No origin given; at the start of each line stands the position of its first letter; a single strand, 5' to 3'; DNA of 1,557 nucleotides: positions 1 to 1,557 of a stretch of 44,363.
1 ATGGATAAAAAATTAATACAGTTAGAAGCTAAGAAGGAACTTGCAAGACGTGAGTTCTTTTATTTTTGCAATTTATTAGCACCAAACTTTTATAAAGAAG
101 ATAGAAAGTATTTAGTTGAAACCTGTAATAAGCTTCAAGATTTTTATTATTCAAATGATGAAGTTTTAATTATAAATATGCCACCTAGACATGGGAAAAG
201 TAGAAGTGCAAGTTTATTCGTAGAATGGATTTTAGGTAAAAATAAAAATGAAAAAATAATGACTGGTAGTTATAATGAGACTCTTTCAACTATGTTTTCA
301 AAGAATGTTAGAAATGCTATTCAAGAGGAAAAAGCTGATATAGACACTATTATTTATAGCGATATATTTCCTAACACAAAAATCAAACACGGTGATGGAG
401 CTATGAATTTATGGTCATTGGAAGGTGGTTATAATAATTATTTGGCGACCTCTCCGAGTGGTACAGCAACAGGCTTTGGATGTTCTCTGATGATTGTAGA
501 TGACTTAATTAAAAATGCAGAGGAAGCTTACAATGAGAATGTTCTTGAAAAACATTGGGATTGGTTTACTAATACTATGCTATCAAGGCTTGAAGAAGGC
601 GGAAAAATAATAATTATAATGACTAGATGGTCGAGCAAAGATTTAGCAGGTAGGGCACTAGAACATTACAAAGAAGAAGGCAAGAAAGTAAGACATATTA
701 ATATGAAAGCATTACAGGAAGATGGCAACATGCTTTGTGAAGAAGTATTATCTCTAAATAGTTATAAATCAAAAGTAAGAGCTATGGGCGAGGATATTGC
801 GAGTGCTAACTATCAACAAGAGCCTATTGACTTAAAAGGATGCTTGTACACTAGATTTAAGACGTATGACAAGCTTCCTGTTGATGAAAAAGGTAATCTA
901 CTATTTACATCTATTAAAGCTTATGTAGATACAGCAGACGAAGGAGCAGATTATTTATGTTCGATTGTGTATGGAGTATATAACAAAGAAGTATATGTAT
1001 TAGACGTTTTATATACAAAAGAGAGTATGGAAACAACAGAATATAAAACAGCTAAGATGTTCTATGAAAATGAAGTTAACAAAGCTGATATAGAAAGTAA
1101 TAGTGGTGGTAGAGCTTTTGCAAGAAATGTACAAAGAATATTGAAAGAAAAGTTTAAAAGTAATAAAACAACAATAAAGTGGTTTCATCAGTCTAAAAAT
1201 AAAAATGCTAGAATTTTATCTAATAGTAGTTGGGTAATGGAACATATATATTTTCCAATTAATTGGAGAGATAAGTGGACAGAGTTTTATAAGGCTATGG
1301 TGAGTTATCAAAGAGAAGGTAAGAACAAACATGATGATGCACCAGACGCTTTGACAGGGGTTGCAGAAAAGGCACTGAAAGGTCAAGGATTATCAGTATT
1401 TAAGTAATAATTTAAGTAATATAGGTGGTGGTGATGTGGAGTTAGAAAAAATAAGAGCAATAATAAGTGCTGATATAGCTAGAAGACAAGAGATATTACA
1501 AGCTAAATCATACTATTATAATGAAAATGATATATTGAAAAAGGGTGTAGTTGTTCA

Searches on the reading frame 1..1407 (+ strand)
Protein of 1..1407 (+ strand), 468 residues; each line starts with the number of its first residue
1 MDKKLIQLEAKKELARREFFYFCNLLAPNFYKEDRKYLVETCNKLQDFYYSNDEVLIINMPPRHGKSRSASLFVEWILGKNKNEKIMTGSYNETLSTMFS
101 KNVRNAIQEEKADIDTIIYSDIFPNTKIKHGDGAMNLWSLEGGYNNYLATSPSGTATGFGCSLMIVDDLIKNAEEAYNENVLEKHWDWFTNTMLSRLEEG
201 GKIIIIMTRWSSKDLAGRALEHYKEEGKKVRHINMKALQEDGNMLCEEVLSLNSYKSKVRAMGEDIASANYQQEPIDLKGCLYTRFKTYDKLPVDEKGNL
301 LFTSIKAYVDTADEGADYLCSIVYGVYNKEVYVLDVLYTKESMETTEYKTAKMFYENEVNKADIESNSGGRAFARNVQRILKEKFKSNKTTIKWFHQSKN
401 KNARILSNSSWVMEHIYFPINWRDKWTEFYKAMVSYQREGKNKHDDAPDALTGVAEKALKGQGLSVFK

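Call 8: search_protein_families(library=pfam, proteins=[window:1-1407:+], max_evalue=1)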
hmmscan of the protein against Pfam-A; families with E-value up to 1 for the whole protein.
window:1-1407:+ (468 aa): 4 families
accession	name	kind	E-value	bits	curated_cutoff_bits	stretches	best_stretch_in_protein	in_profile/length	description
PF22530.2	Terminase-T7_RNaseH-like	-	3.4e-10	40.6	27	1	309-413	1-103/108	Terminase Bacteriophage T7, Ribonuclease H-like domain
PF17289.8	Terminase_6C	-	8.9e-07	29.5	22.6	1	308-452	2-149/155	Terminase RNaseH-like domain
PF03237.21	Terminase_6N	-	5.5e-06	26.6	22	1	58-266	2-201/215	Terminase large subunit, T4likevirus-type, N-terminal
PF25464.1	DUF7900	-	0.0042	18.1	27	1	197-263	20-86/97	Domain of unknown function (DUF7900)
